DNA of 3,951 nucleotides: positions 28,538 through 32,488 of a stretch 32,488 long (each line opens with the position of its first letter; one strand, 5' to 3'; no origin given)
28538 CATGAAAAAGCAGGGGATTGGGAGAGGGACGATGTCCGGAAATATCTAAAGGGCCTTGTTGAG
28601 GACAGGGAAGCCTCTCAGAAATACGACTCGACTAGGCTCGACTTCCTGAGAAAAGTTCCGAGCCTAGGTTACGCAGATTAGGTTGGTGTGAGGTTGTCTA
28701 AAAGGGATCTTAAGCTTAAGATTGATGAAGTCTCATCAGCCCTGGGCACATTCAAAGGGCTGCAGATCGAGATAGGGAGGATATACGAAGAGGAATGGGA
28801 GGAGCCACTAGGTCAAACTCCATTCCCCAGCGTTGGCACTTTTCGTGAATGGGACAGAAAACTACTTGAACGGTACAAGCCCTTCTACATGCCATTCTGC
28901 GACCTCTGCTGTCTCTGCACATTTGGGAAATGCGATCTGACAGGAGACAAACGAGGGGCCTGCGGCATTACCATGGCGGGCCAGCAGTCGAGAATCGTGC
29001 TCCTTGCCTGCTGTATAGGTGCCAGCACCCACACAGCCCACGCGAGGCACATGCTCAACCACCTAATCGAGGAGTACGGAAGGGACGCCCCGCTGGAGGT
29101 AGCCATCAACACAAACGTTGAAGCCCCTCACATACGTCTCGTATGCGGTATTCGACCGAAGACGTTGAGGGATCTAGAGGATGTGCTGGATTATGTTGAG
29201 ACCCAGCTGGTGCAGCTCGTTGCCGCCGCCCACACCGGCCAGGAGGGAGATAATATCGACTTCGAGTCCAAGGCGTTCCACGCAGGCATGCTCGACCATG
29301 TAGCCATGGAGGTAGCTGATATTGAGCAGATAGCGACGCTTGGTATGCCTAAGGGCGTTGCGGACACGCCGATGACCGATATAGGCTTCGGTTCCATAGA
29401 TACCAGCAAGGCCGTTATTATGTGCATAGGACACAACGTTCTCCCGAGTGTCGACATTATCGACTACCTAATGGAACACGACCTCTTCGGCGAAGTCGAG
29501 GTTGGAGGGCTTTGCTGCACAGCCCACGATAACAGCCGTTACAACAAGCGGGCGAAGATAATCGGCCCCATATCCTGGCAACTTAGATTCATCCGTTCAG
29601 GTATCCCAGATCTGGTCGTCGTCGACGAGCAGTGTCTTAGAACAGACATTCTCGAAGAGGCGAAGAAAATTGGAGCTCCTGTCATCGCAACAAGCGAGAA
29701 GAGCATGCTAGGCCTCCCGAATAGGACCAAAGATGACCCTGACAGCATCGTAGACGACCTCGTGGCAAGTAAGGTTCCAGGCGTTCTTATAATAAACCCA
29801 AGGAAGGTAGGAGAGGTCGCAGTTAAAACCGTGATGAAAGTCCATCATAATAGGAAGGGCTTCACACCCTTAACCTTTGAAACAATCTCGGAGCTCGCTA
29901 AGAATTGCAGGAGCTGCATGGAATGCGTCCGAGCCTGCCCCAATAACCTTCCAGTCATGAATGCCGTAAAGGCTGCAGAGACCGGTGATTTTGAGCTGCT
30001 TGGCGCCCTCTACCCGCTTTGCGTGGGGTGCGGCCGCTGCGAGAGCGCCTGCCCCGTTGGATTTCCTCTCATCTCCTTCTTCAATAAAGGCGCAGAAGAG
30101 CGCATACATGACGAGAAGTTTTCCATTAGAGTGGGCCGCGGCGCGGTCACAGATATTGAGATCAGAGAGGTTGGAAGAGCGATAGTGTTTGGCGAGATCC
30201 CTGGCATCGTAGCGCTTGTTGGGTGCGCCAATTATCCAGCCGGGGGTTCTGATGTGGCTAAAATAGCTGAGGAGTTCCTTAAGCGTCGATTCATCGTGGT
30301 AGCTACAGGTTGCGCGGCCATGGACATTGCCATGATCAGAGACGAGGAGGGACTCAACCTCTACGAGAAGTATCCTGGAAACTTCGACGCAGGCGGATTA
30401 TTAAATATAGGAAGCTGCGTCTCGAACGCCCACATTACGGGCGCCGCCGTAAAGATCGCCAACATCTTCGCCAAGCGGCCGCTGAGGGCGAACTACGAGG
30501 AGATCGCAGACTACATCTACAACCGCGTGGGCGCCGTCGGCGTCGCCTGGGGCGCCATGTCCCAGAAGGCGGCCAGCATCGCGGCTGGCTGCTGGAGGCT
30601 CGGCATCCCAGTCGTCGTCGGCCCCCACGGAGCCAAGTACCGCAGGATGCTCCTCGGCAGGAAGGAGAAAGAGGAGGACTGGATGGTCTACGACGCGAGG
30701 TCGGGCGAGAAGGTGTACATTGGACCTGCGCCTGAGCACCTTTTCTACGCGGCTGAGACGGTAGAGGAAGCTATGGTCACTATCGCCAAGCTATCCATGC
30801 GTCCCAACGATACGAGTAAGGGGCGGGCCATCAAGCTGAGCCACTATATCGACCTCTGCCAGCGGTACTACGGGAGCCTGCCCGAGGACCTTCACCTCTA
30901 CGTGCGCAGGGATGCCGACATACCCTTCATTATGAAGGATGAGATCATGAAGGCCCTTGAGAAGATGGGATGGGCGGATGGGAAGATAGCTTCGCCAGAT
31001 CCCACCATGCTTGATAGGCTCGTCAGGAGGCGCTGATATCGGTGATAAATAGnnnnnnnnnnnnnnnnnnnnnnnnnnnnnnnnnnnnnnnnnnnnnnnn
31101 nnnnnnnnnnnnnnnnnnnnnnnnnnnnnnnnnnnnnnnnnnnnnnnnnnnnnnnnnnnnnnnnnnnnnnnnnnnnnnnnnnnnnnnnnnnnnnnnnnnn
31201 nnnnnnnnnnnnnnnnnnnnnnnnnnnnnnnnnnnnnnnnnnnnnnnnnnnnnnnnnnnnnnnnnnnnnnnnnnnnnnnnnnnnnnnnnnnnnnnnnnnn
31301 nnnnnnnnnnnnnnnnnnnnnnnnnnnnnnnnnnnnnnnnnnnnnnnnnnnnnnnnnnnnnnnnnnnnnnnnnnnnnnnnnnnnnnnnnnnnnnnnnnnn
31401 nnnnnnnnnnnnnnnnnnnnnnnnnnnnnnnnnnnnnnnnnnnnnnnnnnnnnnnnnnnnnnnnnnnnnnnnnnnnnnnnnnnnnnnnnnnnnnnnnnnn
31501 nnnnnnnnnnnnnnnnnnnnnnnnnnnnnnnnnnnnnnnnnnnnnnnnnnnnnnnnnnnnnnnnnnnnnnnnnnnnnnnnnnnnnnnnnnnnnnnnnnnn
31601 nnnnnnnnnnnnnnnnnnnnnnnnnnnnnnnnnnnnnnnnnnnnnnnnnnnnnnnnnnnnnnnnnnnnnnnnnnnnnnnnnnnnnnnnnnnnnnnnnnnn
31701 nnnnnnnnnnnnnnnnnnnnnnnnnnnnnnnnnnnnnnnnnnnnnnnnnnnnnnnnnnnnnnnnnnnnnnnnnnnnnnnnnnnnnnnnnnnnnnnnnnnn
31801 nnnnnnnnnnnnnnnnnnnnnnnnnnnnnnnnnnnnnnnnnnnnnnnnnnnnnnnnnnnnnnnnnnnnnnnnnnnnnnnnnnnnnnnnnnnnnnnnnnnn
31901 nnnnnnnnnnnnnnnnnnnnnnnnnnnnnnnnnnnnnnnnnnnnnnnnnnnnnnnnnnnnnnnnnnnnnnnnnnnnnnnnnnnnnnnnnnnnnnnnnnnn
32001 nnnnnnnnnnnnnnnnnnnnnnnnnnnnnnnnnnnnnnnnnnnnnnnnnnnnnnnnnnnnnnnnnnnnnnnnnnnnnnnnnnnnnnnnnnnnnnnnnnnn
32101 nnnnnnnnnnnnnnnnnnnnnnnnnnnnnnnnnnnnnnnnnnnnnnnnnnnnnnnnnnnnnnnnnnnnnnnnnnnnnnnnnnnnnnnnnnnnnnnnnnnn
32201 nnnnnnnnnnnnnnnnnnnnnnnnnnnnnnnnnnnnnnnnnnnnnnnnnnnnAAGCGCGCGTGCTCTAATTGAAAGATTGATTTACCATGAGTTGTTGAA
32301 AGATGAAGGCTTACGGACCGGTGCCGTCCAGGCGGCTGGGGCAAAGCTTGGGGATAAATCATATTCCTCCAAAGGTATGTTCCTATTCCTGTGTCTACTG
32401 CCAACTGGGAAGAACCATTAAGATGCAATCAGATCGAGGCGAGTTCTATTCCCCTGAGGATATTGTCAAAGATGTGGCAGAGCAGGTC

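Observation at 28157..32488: CGGC protein - CdhA-type CODH - lone group-4 [NiFe] large subunit - radical SAM: a non-canonical CO/H2 gene module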

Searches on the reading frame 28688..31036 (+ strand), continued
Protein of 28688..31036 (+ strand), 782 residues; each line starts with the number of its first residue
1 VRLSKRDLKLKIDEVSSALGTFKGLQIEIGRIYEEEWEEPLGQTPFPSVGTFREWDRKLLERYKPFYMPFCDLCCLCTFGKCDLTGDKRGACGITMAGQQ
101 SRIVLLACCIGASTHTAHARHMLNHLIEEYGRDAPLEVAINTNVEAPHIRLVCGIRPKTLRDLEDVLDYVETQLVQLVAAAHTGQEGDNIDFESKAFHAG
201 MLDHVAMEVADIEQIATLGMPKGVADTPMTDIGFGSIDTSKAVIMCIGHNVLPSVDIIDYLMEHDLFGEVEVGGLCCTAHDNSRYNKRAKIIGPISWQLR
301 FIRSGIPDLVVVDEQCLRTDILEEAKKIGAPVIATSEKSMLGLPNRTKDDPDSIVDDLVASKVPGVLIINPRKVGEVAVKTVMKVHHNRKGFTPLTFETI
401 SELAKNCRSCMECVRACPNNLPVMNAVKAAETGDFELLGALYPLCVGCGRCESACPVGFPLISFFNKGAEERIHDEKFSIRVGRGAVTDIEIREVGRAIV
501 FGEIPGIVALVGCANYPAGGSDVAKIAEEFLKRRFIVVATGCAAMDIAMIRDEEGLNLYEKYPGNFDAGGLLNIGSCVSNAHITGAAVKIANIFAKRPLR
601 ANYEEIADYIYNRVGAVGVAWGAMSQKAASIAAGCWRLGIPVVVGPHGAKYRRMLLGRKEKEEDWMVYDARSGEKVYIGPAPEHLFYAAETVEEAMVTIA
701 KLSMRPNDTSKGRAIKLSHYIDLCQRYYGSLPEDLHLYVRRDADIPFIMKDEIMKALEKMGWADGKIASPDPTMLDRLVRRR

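Call 45: search_solved_structures(query=window:28688-31036:+, max_evalue=1e-10, show_alignments=1)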
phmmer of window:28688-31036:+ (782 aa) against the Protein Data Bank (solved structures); distinct sequences matched with E-value up to 1e-10: 9.
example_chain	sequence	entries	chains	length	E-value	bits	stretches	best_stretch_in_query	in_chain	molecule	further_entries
8riu_A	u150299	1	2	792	2.5e-288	961.6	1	21-762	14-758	Acetyl-CoA decarbonylase/synthase complex subunit alpha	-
9c0q_A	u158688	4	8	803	3.3e-251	838.9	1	20-763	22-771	Acetyl-CoA decarbonylase/synthase complex subunit alpha 2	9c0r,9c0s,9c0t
31ox_C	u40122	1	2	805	1.8e-236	790.2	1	35-763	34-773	Acetyl-CoA decarbonylase/synthase complex subunit alpha 2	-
3cf4_A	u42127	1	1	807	1.8e-233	780.3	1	33-763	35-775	Acetyl-CoA decarboxylase/synthase alpha subunit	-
7zkv_A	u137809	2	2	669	1.4e-17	66.3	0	175-336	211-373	Carbon monoxide dehydrogenase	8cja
7zkj_A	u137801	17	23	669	3.1e-17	65.2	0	175-336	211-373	Carbon monoxide dehydrogenase | CO-dehydrogenase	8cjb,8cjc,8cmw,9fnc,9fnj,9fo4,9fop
7zkk_A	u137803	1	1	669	1.8e-16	62.7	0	176-336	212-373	Carbon monoxide dehydrogenase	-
3i04_A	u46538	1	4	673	1.7e-12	49.5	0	492-645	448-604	Carbon monoxide dehydrogenase/acetyl-CoA synthase subunit beta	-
1mjg_A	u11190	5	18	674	1.8e-12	49.4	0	492-645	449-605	CARBON MONOXIDE DEHYDROGENASE BETA SUBUNIT | CARBON MONOXIDE DEHYDROGENASE/ACETYL-COA SYNTHASE SUBUNIT BETA | Carbon monoxide dehydrogenase/acetyl CoA synthase 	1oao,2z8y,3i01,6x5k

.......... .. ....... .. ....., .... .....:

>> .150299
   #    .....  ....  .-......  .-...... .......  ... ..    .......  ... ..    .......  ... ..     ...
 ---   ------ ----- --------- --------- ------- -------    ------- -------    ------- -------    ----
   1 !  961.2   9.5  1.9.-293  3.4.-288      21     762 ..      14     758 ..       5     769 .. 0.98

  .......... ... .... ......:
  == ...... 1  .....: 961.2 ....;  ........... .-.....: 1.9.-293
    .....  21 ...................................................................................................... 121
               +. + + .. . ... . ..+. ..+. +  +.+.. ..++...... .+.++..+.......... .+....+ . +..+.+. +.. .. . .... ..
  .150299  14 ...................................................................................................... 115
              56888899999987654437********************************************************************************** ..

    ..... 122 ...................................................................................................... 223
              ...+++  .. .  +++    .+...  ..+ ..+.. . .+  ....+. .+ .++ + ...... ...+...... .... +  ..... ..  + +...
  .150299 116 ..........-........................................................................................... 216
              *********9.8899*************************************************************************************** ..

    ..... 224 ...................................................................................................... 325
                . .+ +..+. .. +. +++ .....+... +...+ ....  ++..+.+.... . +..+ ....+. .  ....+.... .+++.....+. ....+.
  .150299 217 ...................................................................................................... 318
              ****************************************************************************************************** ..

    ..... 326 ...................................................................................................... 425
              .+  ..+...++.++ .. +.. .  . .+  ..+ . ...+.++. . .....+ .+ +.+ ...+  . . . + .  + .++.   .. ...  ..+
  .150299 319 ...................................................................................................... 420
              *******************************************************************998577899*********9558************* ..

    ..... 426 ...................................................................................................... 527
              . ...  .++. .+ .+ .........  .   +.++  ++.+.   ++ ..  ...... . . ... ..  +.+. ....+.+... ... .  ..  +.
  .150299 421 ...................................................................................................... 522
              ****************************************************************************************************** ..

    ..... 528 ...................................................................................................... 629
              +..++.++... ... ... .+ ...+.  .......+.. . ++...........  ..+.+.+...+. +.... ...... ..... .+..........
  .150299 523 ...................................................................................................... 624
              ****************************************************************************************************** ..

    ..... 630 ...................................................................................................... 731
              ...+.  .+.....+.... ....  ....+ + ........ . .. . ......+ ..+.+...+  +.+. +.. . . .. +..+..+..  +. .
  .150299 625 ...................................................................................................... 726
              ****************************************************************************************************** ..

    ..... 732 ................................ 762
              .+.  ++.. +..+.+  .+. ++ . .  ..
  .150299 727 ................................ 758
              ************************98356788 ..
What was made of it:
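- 28688..31036 (+): CdhA, a clade A Ni-CODH catalytic subunit (782 aa) with the E/F-cluster ferredoxin insert and no cdhB after it. Best PDB match 8riu_A, 962 bits (call 45).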

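Call 59: search_protein_families(library=pfam, proteins=[L037:7471-9156:+, L042:10774-12228:+, L038:4475-4957:+, L045:3692-4270:+, L038:5401-6576:+, L042:5707-6813:-, L070:4893-6041:-, L044:4068-5045:-], max_evalue=0.001)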
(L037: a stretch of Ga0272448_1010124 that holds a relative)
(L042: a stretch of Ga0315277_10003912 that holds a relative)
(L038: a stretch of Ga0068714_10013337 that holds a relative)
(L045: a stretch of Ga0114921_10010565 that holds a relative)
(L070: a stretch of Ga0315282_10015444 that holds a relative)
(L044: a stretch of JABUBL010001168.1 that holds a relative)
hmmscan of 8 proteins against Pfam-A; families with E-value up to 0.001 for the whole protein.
L037:7471-9156:+ (561 aa): 9 families
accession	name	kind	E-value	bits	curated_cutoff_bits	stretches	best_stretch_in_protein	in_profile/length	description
PF07992.20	Pyr_redox_2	-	3.5e-64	217.5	26.1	1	3-299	2-278/291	Pyridine nucleotide-disulphide oxidoreductase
PF00070.33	Pyr_redox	-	8.5e-21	74.7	22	1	158-237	1-79/82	Pyridine nucleotide-disulphide oxidoreductase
PF02852.28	Pyr_redox_dim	-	4.9e-15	56.1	25.3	1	340-443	4-106/110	Pyridine nucleotide-disulphide oxidoreductase, dimerisation domain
PF00581.25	Rhodanese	-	3.9e-13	50.1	22.2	1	467-558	3-101/102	Rhodanese-like domain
PF13450.12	NAD_binding_8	-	1e-05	26.1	21.9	0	161-222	1-52/68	NAD(P)-binding Rossmann-like domain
PF01266.30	DAO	-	1.2e-05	25.5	27.9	0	158-189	1-32/353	FAD dependent oxidoreductase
PF13738.12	Pyr_redox_3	-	1.2e-05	25.2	30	1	78-291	95-305/305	Pyridine nucleotide-disulphide oxidoreductase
PF13434.12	Lys_Orn_oxgnase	-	1.2e-05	25.1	21.3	1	88-197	121-229/339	L-lysine 6-monooxygenase/L-ornithine 5-monooxygenase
PF03486.20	HI0933_like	-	0.00047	20.1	50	0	158-193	2-37/244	HI0933-like protein Rossmann domain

L042:10774-12228:+ (484 aa): 1 family
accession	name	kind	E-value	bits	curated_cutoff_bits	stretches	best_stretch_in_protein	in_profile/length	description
PF00374.24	NiFeSe_Hases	-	9.3e-37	127.5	25.8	2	39-117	1-79/508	Nickel-dependent hydrogenase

L038:4475-4957:+ (160 aa): 1 family
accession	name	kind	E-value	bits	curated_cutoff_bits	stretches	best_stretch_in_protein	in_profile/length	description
PF01980.22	TrmO_N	-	5.2e-39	133.5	26.8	1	21-133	1-116/116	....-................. O N-terminal domain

L045:3692-4270:+ (192 aa): 1 family
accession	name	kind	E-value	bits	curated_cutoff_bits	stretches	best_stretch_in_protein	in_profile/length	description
PF01592.21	NifU_N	-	1.5e-20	74.1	22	1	22-141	2-124/127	NifU-like N terminal domain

L038:5401-6576:+ (391 aa): 4 families
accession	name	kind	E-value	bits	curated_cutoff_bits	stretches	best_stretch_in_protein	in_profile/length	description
PF07690.21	MFS_1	-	4.6e-48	164.4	33.4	2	18-213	4-213/347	Major Facilitator Superfamily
PF13347.12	MFS_2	-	1.9e-08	33.7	27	1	40-365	28-387/427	MFS/sugar transport protein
PF12832.13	MFS_1_like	-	6.4e-05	22.6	25.2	1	41-251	30-253/373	MFS_1 like family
PF01306.25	LacY_symp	-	0.00011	21.6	24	0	226-291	23-88/413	LacY proton/sugar symporter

L042:5707-6813:- (368 aa): 5 families
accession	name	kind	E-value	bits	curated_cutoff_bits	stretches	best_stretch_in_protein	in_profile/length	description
PF02001.22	DUF134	-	5.7e-18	65.7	27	1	279-368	6-93/98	Protein of unknown function DUF134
PF04545.22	Sigma70_r4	-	3.2e-08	33.4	24.1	1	309-352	4-47/50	Sigma-70, region 4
PF08281.18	Sigma70_r4_2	-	4.4e-07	29.9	25.7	1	316-352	17-53/54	Sigma-70, region 4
PF13384.12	HTH_23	-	0.00016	21.8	24.6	1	315-350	8-42/50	Homeodomain-like domain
PF07638.17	Sigma70_ECF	-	0.00019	21.8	21.1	1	312-358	138-184/185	ECF sigma factor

L070:4893-6041:- (382 aa): 2 families
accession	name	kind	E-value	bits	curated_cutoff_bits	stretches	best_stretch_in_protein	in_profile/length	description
PF04055.27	Radical_SAM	-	1.2e-17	65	29.5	1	16-169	4-148/166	Radical SAM superfamily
PF13186.11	SPASM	-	3.9e-08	33.9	21.5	1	270-325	9-66/67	Iron-sulfur cluster-binding domain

L044:4068-5045:- (325 aa): 2 families
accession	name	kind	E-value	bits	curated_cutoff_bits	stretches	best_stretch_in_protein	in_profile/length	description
PF00753.33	Lactamase_B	-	2.1e-07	31.5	22.7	1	62-177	13-97/196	Metallo-beta-lactamase superfamily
PF12706.13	Lactamase_B_2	-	4.8e-06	26.7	27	1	66-126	2-66/200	Beta-lactamase superfamily domain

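Call 61: search_protein_families(library=ncbifam, proteins=[L042:10774-12228:+, L037:7471-9156:+], max_evalue=0.00001)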
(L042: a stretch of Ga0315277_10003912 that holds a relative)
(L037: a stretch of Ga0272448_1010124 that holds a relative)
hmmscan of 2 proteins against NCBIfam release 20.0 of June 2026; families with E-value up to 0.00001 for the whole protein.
L042:10774-12228:+ (484 aa): 9 families
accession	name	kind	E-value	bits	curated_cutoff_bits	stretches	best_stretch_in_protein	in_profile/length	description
NF041785.2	VhuA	equivalog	6.1e-126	420.3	800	1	3-431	3-418/418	F420-non-reducing hydrogenase Vhu subunit A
NF040828.1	sulfhyd_ShyA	equivalog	7.9e-53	179.8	700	1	4-459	3-411/415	NAD(P)-dependent hydrogenase/sulfhydrogenase 2 subunit alpha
NF033181.1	NiFeSe_hydrog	equivalog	6.6e-49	167.1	600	2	2-121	2-120/507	nickel-dependent hydrogenase large subunit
TIGR03295.1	frhA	equivalog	1.3e-45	156.1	392.5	2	2-191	3-180/412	coenzyme F420 hydrogenase subunit alpha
NF045518.1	H2_NiFeSe_large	exception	1.3e-45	156.1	780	1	3-461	3-482/485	NiFeSe hydrogenase large subunit HysA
NF040832.1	sulfhyd_HydA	equivalog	1.1e-36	126.9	880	1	3-459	4-422/426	NADPH-dependent hydrogenase/sulfhydrogenase 1 subunit alpha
NF007778.0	PRK10467.1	equivalog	7.6e-25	87.2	969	1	2-117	3-117/567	hydrogenase 2 large subunit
NF007550.0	PRK10170.1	equivalog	1.2e-22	80.1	1101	1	4-117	19-132/597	Ni/Fe-hydrogenase large subunit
NF041786.2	VhuU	equivalog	2.2e-08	33.7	70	1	434-459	2-27/45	F420-non-reducing hydrogenase selenoprotein subunit VhuU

L037:7471-9156:+ (561 aa): 52 families (the best 25 are shown)
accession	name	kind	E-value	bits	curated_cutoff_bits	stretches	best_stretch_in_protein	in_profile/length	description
TIGR03385.1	CoA_CoA_reduc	equivalog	6.1e-122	407.6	578.8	1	3-446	1-435/439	CoA-disulfide reductase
NF007123.0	PRK09564.1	equivalog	3.5e-115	385.2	458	1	3-452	2-442/444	CoA-disulfide reductase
NF046103.1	NOXase_Strep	equivalog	3.6e-66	224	600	1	3-447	1-435/442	H2O-forming NADH oxidase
NF010037.0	PRK13512.1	equivalog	1.5e-65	221.8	394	1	1-446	1-430/438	CoA-disulfide reductase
TIGR02374.1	nitri_red_nirB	equivalog_domain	3.6e-48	164.6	578.35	1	71-356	62-334/794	nitrite reductase large subunit NirB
NF045765.1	PhenlGlyoxDHPadH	equivalog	2.1e-47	161.9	475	1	3-340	4-322/416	NADH-dependent phenylglyoxylate dehydrogenase subunit epsilon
TIGR02053.1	MerA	equivalog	5.4e-39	134.4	454.45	1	77-450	93-450/465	mercury(II) reductase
NF003437.0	PRK04965.1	equivalog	3.4e-38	131.6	392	1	3-295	4-276/378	NADH:flavorubredoxin reductase NorW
NF011565.0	PRK14989.1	subfamily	6.4e-36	123.7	883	1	70-355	66-338/847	nitrite reductase large subunit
TIGR01350.1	lipoamide_DH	equivalog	3.6e-35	121.6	408.8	1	93-431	115-436/461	dihydrolipoyl dehydrogenase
NF042949.2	3PPDioc_HcaD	equivalog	8.3e-34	117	450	1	3-295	3-277/386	3-phenylpropionate/cinnamic acid dioxygenase ferredoxin--NAD(+) reductase subunit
NF041682.1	ant_diox_AndAa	equivalog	3.5e-33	114.9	650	1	6-333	8-318/406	anthranilate 1,2-dioxygenase system ferredoxin--NAD(+) reductase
NF041853.1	hythiocyan_redase_MerA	equivalog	6e-31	107.8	650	1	78-406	91-399/440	hypothiocyanous acid reductase MerA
NF004943.0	PRK06292.2-1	equivalog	8.9e-31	107.1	432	1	73-432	97-438/456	dihydrolipoyl dehydrogenase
NF005884.0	PRK07846.1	equivalog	8.3e-27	93.9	501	1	92-429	111-430/454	mycothione reductase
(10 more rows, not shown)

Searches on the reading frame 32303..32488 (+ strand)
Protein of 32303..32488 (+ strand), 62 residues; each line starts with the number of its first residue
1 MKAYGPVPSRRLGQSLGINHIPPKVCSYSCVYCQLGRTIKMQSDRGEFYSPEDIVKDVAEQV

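Call 7: search_protein_families(library=pfam, proteins=[window:32303-32488:+], max_evalue=0.01)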
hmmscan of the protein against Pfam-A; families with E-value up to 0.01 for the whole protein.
window:32303-32488:+ (62 aa): 1 family
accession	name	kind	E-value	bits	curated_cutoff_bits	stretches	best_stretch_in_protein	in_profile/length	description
PF04055.27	Radical_SAM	-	0.00051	20.7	29.5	1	24-60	5-39/166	Radical SAM superfamily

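Call 8: search_protein_families(library=ncbifam, proteins=[window:32303-32488:+], max_evalue=0.01)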
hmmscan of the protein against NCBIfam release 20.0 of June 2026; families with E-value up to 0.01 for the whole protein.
window:32303-32488:+ (62 aa): 0 families
